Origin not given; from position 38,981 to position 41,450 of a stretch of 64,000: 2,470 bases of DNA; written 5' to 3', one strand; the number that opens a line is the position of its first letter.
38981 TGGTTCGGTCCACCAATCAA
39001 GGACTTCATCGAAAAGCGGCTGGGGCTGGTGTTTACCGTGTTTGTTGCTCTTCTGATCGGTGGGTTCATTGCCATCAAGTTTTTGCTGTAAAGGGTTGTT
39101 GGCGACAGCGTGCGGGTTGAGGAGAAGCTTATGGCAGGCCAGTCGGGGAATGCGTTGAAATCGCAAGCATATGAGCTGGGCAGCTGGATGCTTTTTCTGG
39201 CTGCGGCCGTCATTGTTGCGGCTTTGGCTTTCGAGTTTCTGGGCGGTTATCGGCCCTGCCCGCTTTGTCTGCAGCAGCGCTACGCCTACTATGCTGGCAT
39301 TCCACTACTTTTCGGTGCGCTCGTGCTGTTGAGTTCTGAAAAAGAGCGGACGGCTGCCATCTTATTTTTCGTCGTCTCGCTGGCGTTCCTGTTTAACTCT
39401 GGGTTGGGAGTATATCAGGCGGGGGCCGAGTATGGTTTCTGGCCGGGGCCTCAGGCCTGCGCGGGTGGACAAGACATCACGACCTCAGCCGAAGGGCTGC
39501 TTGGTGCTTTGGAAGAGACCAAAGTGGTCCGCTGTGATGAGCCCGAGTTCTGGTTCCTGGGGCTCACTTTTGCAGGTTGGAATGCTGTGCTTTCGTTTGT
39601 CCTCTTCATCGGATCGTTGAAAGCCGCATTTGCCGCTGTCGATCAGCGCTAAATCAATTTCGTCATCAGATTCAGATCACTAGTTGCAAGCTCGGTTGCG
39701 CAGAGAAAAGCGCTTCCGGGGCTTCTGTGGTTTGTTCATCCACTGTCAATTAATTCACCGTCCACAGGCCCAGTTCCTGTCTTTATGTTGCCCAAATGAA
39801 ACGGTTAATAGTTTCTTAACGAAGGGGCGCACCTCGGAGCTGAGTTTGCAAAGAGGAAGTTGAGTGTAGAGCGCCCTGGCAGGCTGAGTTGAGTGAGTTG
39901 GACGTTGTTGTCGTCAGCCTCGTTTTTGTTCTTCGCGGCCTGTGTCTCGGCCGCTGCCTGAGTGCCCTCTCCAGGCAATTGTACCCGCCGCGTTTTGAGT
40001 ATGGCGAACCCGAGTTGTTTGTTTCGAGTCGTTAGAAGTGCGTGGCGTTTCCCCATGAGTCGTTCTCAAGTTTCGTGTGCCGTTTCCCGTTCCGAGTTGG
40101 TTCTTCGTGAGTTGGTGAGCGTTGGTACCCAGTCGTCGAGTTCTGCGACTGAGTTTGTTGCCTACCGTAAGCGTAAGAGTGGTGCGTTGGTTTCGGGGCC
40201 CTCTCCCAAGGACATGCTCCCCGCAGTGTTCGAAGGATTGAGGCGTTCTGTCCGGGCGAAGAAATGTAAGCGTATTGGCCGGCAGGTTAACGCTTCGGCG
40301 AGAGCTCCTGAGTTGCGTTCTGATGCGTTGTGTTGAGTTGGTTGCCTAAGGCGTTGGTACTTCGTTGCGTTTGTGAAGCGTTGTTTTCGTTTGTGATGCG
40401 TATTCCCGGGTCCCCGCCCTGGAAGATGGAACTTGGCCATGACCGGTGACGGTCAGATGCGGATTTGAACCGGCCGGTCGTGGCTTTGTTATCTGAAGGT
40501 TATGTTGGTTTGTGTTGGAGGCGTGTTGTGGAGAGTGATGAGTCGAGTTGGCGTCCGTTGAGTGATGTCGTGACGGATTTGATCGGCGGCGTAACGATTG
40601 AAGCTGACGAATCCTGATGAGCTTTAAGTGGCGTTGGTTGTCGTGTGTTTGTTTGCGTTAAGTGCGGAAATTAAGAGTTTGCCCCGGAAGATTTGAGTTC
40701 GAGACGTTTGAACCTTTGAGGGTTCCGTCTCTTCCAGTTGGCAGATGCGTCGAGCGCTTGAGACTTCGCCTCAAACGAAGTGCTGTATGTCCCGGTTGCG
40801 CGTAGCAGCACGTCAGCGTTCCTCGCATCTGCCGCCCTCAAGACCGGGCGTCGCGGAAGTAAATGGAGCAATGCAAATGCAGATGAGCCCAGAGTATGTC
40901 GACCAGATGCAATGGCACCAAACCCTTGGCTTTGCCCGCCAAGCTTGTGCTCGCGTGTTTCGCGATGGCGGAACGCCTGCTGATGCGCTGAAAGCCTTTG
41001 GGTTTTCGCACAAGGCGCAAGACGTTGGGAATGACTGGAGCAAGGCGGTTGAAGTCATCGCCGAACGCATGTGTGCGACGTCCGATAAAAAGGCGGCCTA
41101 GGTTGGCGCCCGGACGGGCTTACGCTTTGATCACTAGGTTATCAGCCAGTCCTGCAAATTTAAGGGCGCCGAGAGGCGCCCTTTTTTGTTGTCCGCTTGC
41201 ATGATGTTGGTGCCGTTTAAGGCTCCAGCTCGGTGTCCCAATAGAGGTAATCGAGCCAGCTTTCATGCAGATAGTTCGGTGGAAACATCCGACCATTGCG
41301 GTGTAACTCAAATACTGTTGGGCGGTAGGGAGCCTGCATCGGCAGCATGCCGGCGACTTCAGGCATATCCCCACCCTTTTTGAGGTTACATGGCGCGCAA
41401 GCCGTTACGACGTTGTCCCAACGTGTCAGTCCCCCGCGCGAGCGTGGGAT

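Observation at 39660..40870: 1.2-kb non-coding stretch with extreme G+T strand skew and a dispersed GAGTTG motif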

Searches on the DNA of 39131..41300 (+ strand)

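Call 5: search_rna_families(source=window, start=39500, end=41300, threshold=evalue, max_evalue=10)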
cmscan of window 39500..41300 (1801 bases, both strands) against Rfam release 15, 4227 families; matches with E-value up to 10: 8.
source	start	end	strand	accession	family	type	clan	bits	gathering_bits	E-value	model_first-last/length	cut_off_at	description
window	40434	40488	+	RF03357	mir-1842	Gene; miRNA;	-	18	81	4.2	1-60/60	no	mir-1842 microRNA precursor family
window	41086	41197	+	RF02502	Atu_C8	Gene; sRNA;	-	17.7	50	3.2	1-122/122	no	Rhizobiales sRNA Atu_C8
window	40925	40949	-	RF01082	SBWMV1_UPD-PKh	Cis-reg;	-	17.5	32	4.5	1-25/25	no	Pseudoknot of upstream pseudoknot domain (UPD) of the 3'UTR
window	41155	41187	+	RF03975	mir-5881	Gene; miRNA;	-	15.4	87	6.4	1-67/67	no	mir-5881 microRNA precursor family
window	41157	41187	+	RF04180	BTnc231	Gene; sRNA;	-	14.9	80.4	5.9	38-68/154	no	Bacteroides sRNA BTnc231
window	40952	41000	+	RF01497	ALIL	Cis-reg;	-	14.1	50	0.91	1-117/117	no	ALIL pseudoknot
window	41140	41185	-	RF00032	Histone3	Cis-reg;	-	13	34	9.4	1-46/46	no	Histone 3' UTR stem-loop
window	40422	40465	+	RF01119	sR32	Gene; snRNA; snoRNA; CD-box;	-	11.6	40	5.1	1-57/57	no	Small nucleolar RNA sR32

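Call 41: build_rna_model(alignment_id=A2)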
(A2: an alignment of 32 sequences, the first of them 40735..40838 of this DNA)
Model R1 built from alignment A2 (32 sequences, 108 columns); structure: RNAalifold consensus.
model positions 104; base pairs 23; branch points 0; effective number of sequences 3.6; information 0.59 bits per position. Calibrated on 0.2 Mb of random sequence (short: E-values are rough).
structure used (alignment columns):
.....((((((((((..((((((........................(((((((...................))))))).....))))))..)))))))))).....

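Call 42: search_with_rna_model(model_id=R1, sources=[window, L001, L002, L003, L004, L005, L006, L007, L008, L009, L010, L011, L012, L013, L014, L015, L016, L017, L018, L019, L020, L021, L022, L023, L024, L025, L026, L027, L028, L029, L030, L031, L032, L033, L034, L035, L036, L037, L038, L039, L040, L041, L042, L043, L044, L045, L046, L047, L048, L049, L050, L051, L052, L053, L054, L055, L056, L057, L058, L059, L060, L061, L062, L063, L064, L065, L066, L067, L068, L069, L070, L071, L072, L073, L074, L075, L076, L077, L078, L079, L080], max_evalue=0.1, make_alignment=true)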
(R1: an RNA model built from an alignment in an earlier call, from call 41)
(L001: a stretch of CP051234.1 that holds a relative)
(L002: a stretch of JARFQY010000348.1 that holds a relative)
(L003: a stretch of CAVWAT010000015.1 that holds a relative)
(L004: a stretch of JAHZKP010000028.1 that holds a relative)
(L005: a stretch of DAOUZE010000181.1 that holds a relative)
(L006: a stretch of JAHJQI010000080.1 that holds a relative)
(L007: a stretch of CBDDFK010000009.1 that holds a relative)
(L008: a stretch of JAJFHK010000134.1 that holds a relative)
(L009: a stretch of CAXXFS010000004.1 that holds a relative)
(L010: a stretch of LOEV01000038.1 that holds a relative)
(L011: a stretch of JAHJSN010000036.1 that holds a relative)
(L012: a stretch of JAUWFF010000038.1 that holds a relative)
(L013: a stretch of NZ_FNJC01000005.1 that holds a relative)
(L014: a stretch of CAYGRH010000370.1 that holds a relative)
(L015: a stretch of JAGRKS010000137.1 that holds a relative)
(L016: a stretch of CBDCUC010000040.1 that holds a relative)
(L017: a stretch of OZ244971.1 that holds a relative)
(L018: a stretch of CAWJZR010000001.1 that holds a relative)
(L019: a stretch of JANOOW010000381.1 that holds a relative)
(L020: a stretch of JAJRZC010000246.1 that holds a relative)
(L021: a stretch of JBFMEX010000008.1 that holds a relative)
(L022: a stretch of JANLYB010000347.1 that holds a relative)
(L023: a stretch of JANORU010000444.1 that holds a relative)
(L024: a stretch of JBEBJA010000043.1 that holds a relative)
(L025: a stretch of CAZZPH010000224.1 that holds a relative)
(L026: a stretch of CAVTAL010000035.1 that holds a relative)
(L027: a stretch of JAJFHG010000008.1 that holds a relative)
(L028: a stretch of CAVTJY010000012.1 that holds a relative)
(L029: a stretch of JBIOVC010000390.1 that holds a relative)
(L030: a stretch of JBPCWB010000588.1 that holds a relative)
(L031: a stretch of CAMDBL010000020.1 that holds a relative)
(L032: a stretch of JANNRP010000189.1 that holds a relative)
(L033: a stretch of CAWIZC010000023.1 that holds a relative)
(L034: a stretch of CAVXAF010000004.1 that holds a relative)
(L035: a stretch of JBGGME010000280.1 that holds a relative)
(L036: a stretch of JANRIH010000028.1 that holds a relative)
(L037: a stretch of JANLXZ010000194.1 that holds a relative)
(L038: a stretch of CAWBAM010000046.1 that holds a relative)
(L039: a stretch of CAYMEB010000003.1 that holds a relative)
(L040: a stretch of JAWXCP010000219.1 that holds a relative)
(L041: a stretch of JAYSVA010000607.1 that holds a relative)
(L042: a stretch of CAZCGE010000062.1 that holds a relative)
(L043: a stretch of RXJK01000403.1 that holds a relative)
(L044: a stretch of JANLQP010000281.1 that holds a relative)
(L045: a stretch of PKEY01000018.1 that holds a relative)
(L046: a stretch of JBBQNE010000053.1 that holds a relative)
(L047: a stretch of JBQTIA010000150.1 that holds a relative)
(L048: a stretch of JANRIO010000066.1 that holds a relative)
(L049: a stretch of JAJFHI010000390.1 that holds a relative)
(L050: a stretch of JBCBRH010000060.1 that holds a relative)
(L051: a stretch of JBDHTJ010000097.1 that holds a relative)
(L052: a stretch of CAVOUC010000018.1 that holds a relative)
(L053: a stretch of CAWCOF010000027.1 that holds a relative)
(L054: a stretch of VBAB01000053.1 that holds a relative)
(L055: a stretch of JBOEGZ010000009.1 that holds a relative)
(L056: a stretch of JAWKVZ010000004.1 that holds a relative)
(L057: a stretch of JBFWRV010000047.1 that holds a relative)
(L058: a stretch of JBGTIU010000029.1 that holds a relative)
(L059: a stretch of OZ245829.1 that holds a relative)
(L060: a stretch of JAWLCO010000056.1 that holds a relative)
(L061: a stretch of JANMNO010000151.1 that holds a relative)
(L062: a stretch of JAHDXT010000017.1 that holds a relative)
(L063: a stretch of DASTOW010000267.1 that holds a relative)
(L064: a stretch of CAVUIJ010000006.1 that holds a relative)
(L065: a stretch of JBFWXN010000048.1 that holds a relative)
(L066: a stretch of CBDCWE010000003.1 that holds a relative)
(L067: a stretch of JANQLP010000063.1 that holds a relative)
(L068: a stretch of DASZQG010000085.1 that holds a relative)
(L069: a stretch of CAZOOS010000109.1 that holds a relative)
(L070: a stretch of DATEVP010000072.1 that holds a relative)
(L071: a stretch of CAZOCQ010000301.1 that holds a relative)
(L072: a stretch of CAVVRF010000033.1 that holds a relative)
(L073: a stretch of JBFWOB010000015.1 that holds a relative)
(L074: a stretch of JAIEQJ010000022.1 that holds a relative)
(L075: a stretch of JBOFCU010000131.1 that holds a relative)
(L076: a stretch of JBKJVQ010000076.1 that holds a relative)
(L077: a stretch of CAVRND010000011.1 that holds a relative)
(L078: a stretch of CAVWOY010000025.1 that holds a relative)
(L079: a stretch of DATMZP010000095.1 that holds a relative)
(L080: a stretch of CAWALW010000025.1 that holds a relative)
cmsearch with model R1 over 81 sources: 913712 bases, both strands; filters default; matches with E-value up to 0.1: 90.
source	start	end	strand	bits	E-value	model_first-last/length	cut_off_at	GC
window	40735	40838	+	99.5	2.7e-19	1-104/104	no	0.61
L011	7592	7693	+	96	1.7e-18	1-104/104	no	0.61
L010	7444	7546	+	93.2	7.4e-18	1-104/104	no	0.58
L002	7486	7588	+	93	8.1e-18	1-104/104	no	0.6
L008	6845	6946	+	92.7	9.6e-18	1-104/104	no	0.55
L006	7546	7648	+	92.4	1.1e-17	1-104/104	no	0.56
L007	7730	7831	+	91.9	1.5e-17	1-104/104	no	0.61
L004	7606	7709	+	91.5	1.8e-17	1-104/104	no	0.6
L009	7482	7584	+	91.2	2e-17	1-104/104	no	0.59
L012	6479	6581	+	90.3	3.3e-17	1-104/104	no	0.57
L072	7367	7470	+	89.6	4.8e-17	1-104/104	no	0.55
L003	7488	7590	+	88.6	8.2e-17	1-104/104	no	0.61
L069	3424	3529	+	87.8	1.2e-16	1-104/104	no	0.62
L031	7669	7769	+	87.2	1.7e-16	1-104/104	no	0.59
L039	7380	7481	+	86.9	1.9e-16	1-104/104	no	0.62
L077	7399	7504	+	86.8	2.1e-16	1-104/104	no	0.66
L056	7451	7553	+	86.5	2.4e-16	1-104/104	no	0.61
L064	7314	7417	+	86.3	2.6e-16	1-104/104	no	0.58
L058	7332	7434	+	86.3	2.7e-16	1-104/104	no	0.55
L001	7677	7780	+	84.9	5.4e-16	1-104/104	no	0.59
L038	7268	7370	+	84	8.9e-16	1-104/104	no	0.61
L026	7505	7608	+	83.3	1.3e-15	1-104/104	no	0.57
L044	5357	5457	+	82.8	1.6e-15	1-104/104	no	0.66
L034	7319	7422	+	81.3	3.6e-15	1-104/104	no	0.61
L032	1589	1691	+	80.4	5.7e-15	1-104/104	no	0.58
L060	7371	7471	+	79.3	9.9e-15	1-104/104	no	0.59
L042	7368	7470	+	78.4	1.6e-14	1-104/104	no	0.6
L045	7307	7408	+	76.8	3.7e-14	1-104/104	no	0.61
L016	7496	7599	+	76.7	3.9e-14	1-104/104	no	0.55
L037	7474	7576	+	75.1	9e-14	1-104/104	no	0.56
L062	7246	7348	+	75.1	9.1e-14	1-104/104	no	0.63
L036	7293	7393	+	75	9.2e-14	1-104/104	no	0.59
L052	7328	7428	+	74.9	9.9e-14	1-104/104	no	0.68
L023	3186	3286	+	74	1.6e-13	1-104/104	no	0.6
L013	7467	7571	+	73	2.6e-13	1-104/104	no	0.5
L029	7293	7395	+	71.5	5.8e-13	1-104/104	no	0.64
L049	1981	2080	+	71.2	6.7e-13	1-104/104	no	0.5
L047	9633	9734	+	70.3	1.1e-12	1-104/104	no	0.69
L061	5182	5284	+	69.3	1.8e-12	1-104/104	no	0.55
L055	7592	7691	+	67.4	4.9e-12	1-104/104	no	0.47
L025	4578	4679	+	67.2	5.4e-12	1-104/104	no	0.63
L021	7190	7290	+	66.2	8.9e-12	1-104/104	no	0.65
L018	7536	7637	+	65.4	1.4e-11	1-104/104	no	0.58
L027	7526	7626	+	64.2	2.6e-11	1-104/104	no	0.55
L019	2760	2862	+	63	4.7e-11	1-104/104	no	0.57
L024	7315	7418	+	60.9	1.4e-10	1-104/104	no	0.59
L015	7182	7280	+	59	3.8e-10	1-104/104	no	0.58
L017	7197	7299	+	58.6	4.6e-10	1-104/104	no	0.5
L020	2532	2638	+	57.1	1e-09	1-104/104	no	0.57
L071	1256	1354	+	56.8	1.2e-09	1-104/104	no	0.57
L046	6105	6208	+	55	3.1e-09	1-104/104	no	0.62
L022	7249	7352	+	54.7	3.6e-09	1-104/104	no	0.6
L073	7679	7781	+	53.1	8.1e-09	1-104/104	no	0.58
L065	7670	7774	+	52.1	1.4e-08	1-104/104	no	0.59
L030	4129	4233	+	52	1.5e-08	1-104/104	no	0.62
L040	7453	7557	+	46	3.4e-07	1-104/104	no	0.62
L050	2716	2817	+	36.1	5.7e-05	1-104/104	no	0.57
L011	7592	7693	-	31.6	0.00059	1-104/104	no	0.61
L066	7493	7592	+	31.5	0.00063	1-104/104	no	0.58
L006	7546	7648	-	30.7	0.00094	1-104/104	no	0.56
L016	7496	7599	-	29.6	0.0017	1-104/104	no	0.55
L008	6845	6946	-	29.3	0.0019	1-104/104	no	0.55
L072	7367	7470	-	29.1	0.0021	1-104/104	no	0.55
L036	7293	7393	-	28.9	0.0024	1-104/104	no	0.59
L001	7677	7780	-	28.5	0.003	1-104/104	no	0.59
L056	7451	7553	-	28.3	0.0033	1-104/104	no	0.61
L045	7307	7408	-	28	0.0038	1-104/104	no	0.61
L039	7380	7481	-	27.8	0.0042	1-104/104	no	0.62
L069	3424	3529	-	27.8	0.0043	1-104/104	no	0.62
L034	7319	7422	-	27.7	0.0045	1-104/104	no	0.61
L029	7293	7395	-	27.5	0.0048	1-104/104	no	0.64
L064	7314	7417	-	27.4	0.0052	1-104/104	no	0.58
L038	7268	7370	-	27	0.0063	1-104/104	no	0.61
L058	7332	7434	-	26.8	0.0071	1-104/104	no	0.55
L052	7328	7428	-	26.1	0.01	1-104/104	no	0.68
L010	7444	7546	-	26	0.011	1-104/104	no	0.58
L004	7606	7709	-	25.1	0.017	1-104/104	no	0.6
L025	4578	4679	-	24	0.03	1-104/104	no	0.63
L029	6805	6894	+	23.8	0.033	1-104/104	no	0.6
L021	7190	7290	-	23.5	0.04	1-104/104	no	0.65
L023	3186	3286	-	23.4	0.041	1-104/104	no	0.6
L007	7730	7831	-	23.1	0.049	1-104/104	no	0.61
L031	7669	7769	-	22.9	0.056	1-104/104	no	0.59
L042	7368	7470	-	22.8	0.057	1-104/104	no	0.6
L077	7399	7504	-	22.5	0.068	1-104/104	no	0.66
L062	7246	7348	-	22.3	0.074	1-104/104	no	0.63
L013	7467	7571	-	22.2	0.078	1-104/104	no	0.5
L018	7536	7637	-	22.1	0.084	1-104/104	no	0.58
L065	7670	7774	-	21.7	0.099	1-104/104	no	0.59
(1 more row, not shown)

Alignment A4: 90 matches aligned to the model, 180 columns, each read 5' to 3' on its own strand. Consensus structure (alignment columns), stored with it:
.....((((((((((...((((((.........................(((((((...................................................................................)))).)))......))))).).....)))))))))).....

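Call 54: search_with_rna_model(model_id=R1, sources=[window, L001, L002, L003, L004, L006, L007, L008, L009, L010, L011, L012, L013, L015, L016, L017, L018, L019, L020, L021, L022, L023, L024, L025, L026, L027, L029, L030, L031, L032, L034, L036, L037, L038, L039, L040, L042, L044, L045, L046, L047, L049, L050, L052, L055, L056, L058, L060, L061, L062, L064, L065, L069, L071, L072, L073, L077], max_evalue=0.0001, make_alignment=true)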
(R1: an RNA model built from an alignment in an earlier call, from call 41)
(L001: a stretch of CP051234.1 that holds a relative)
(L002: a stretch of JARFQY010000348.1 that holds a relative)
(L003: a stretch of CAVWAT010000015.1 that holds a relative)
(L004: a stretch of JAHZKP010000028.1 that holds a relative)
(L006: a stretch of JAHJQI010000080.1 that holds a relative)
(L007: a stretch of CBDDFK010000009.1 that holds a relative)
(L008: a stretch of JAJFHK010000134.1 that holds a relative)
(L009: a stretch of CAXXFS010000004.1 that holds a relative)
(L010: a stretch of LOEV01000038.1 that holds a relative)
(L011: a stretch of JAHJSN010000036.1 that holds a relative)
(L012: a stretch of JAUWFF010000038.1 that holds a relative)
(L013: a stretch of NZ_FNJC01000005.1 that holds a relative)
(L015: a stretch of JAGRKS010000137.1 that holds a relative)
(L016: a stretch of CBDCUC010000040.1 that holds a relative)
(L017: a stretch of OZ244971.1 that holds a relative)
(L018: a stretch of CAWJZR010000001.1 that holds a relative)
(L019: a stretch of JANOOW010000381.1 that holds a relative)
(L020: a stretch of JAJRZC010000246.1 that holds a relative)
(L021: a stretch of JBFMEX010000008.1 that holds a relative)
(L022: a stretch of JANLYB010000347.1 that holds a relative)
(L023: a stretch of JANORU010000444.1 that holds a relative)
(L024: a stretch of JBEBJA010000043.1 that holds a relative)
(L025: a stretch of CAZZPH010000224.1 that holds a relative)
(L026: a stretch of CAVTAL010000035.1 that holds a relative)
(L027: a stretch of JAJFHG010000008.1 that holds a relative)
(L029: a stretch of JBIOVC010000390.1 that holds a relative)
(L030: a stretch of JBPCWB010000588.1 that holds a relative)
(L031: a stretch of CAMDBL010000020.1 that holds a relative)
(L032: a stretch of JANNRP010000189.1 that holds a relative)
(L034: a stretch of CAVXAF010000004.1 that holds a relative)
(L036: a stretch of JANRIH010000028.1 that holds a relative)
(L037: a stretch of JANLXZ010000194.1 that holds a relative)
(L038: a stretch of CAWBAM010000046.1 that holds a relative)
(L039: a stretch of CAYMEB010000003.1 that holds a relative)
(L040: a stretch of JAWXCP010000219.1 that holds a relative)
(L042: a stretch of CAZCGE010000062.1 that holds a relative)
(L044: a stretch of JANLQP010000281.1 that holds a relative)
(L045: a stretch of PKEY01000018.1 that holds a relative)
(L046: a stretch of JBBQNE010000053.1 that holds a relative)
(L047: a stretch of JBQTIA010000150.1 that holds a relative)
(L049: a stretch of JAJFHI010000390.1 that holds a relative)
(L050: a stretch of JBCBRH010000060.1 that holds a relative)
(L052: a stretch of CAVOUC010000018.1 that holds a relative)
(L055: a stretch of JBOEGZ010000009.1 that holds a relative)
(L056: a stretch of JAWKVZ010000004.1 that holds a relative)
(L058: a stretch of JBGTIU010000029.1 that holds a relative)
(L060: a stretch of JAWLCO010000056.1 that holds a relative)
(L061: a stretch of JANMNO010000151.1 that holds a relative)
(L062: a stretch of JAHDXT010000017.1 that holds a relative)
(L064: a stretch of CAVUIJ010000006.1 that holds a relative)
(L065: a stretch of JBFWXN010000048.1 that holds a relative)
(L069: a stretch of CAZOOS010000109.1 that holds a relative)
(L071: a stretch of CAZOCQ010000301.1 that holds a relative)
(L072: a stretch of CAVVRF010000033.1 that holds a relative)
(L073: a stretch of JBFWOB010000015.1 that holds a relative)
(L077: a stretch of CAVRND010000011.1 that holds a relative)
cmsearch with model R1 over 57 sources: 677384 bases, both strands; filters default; matches with E-value up to 0.0001: 57.
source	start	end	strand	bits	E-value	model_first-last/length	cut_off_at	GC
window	40735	40838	+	99.5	2e-19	1-104/104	no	0.61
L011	7592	7693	+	96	1.3e-18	1-104/104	no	0.61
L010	7444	7546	+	93.2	5.5e-18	1-104/104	no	0.58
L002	7486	7588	+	93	6e-18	1-104/104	no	0.6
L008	6845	6946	+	92.7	7.1e-18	1-104/104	no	0.55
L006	7546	7648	+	92.4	8.1e-18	1-104/104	no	0.56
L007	7730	7831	+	91.9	1.1e-17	1-104/104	no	0.61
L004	7606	7709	+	91.5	1.3e-17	1-104/104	no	0.6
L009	7482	7584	+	91.2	1.5e-17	1-104/104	no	0.59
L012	6479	6581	+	90.3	2.5e-17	1-104/104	no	0.57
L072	7367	7470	+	89.6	3.6e-17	1-104/104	no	0.55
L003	7488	7590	+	88.6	6.1e-17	1-104/104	no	0.61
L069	3424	3529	+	87.8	9.2e-17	1-104/104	no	0.62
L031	7669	7769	+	87.2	1.3e-16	1-104/104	no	0.59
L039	7380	7481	+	86.9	1.4e-16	1-104/104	no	0.62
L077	7399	7504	+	86.8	1.6e-16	1-104/104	no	0.66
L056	7451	7553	+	86.5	1.8e-16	1-104/104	no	0.61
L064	7314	7417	+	86.3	1.9e-16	1-104/104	no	0.58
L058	7332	7434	+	86.3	2e-16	1-104/104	no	0.55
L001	7677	7780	+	84.9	4e-16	1-104/104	no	0.59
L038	7268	7370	+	84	6.6e-16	1-104/104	no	0.61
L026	7505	7608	+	83.3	9.4e-16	1-104/104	no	0.57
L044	5357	5457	+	82.8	1.2e-15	1-104/104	no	0.66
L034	7319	7422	+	81.3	2.7e-15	1-104/104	no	0.61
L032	1589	1691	+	80.4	4.2e-15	1-104/104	no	0.58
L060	7371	7471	+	79.3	7.3e-15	1-104/104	no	0.59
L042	7368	7470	+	78.4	1.2e-14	1-104/104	no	0.6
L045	7307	7408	+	76.8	2.8e-14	1-104/104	no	0.61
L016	7496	7599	+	76.7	2.9e-14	1-104/104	no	0.55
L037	7474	7576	+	75.1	6.7e-14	1-104/104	no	0.56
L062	7246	7348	+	75.1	6.8e-14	1-104/104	no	0.63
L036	7293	7393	+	75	6.8e-14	1-104/104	no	0.59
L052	7328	7428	+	74.9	7.3e-14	1-104/104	no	0.68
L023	3186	3286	+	74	1.2e-13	1-104/104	no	0.6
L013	7467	7571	+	73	2e-13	1-104/104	no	0.5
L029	7293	7395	+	71.5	4.3e-13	1-104/104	no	0.64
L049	1981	2080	+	71.2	5e-13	1-104/104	no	0.5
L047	9633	9734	+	70.3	7.9e-13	1-104/104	no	0.69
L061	5182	5284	+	69.3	1.3e-12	1-104/104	no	0.55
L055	7592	7691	+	67.4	3.6e-12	1-104/104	no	0.47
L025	4578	4679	+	67.2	4e-12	1-104/104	no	0.63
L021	7190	7290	+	66.2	6.6e-12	1-104/104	no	0.65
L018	7536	7637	+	65.4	1e-11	1-104/104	no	0.58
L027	7526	7626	+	64.2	1.9e-11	1-104/104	no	0.55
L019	2760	2862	+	63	3.5e-11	1-104/104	no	0.57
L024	7315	7418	+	60.9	1e-10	1-104/104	no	0.59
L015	7182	7280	+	59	2.8e-10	1-104/104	no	0.58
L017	7197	7299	+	58.6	3.4e-10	1-104/104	no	0.5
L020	2532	2638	+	57.1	7.7e-10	1-104/104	no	0.57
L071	1256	1354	+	56.8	8.8e-10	1-104/104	no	0.57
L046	6105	6208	+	55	2.3e-09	1-104/104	no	0.62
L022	7249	7352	+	54.7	2.7e-09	1-104/104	no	0.6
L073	7679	7781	+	53.1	6e-09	1-104/104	no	0.58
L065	7670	7774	+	52.1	1e-08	1-104/104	no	0.59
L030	4129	4233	+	52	1.1e-08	1-104/104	no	0.62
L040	7453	7557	+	46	2.5e-07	1-104/104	no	0.62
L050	2716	2817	+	36.1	4.2e-05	1-104/104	no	0.57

Alignment A6: 57 matches aligned to the model, 116 columns, each read 5' to 3' on its own strand. Consensus structure (alignment columns), stored with it:
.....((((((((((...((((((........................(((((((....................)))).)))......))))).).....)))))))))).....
